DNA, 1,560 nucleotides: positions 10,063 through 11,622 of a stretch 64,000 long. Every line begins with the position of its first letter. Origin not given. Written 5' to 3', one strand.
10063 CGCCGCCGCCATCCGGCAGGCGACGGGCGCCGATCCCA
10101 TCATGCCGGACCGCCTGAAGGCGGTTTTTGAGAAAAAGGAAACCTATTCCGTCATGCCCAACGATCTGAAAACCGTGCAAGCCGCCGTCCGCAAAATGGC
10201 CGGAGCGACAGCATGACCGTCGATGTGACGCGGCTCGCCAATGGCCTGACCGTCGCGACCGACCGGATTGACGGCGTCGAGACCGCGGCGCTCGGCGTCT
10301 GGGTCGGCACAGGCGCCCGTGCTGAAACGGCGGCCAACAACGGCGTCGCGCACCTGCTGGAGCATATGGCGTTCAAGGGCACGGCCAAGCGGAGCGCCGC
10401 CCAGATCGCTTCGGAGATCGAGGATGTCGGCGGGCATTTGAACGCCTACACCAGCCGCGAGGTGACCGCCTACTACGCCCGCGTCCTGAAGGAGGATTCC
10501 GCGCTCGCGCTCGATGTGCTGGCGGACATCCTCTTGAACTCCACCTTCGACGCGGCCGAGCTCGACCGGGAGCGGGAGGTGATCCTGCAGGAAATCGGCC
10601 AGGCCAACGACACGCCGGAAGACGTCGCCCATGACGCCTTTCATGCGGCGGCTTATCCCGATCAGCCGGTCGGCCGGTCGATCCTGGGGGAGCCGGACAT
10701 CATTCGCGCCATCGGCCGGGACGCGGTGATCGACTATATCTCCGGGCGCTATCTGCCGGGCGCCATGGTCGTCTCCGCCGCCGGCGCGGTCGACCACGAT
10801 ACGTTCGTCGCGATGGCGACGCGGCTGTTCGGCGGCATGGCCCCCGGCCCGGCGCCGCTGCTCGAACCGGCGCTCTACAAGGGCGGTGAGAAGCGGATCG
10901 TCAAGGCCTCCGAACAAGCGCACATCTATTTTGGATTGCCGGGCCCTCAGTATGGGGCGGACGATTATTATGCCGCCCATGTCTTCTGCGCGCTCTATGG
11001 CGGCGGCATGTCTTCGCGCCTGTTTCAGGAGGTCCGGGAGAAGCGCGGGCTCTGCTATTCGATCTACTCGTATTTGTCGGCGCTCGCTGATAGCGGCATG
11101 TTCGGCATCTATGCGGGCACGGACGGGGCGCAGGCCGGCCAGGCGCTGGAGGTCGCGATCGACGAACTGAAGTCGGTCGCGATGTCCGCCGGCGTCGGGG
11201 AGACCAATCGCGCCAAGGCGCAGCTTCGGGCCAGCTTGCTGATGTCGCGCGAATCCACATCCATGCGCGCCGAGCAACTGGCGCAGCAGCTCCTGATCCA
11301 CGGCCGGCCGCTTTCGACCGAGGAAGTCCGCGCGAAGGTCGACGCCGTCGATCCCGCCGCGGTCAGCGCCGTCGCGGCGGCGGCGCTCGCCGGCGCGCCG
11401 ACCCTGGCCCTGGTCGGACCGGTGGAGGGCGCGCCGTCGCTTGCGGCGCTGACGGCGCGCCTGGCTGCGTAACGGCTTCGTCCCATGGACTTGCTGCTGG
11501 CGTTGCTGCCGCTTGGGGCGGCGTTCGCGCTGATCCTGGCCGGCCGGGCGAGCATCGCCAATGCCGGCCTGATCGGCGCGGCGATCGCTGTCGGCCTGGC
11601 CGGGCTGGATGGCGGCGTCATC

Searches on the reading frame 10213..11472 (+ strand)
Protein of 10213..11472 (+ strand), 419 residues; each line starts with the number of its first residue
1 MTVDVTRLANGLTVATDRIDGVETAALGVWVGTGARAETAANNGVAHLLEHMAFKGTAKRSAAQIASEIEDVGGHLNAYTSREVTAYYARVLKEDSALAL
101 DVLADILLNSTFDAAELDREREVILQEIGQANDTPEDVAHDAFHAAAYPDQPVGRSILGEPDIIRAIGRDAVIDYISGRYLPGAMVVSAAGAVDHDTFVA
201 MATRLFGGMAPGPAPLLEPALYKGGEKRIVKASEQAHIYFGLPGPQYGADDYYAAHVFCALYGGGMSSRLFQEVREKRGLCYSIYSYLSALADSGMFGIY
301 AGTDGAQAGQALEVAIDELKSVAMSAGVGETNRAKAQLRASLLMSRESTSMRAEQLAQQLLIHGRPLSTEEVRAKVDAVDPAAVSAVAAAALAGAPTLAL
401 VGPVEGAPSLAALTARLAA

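Call 26: find_encoding_contigs(protein=window:10213-11472:+, flank=10000, max_places=1)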
Protein window:10213-11472:+ (419 aa): 14 contigs read that carry it; 1 place shown.
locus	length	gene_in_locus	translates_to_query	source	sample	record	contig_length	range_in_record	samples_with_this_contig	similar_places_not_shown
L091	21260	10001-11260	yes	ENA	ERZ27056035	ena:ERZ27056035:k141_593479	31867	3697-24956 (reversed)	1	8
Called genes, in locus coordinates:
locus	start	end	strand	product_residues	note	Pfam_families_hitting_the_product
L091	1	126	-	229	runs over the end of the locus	PF02586:SRAP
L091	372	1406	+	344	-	PF00497:SBP_bac_3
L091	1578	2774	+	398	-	PF00528:BPD_transp_1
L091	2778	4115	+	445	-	PF00528:BPD_transp_1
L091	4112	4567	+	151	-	PF14539:DUF4442, PF13622:4HBT_3, PF03061:4HBT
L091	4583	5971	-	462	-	PF00672:HAMP, PF00512:HisKA, PF02518:HATPase_c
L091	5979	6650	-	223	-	PF00072:Response_reg, PF00486:Trans_reg_C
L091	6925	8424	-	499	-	PF00089:Trypsin, PF13365:Trypsin_2, PF14685:PDZ_Tricorn (faint), PF00595:PDZ, PF13180:PDZ_2, PF17820:PDZ_6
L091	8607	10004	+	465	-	PF14821:Thr_synth_N, PF00291:PALP, PF24857:THR4_C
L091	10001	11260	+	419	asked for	PF00675:Peptidase_M16, PF05193:Peptidase_M16_C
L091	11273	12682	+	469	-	PF02652:Lactate_perm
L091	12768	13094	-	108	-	PF07978:NIPSNAP (weak)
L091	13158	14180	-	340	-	PF13365:Trypsin_2, PF00595:PDZ (weak), PF13180:PDZ_2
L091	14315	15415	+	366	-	PF01270:Glyco_hydro_8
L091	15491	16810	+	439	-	PF00202:Aminotran_3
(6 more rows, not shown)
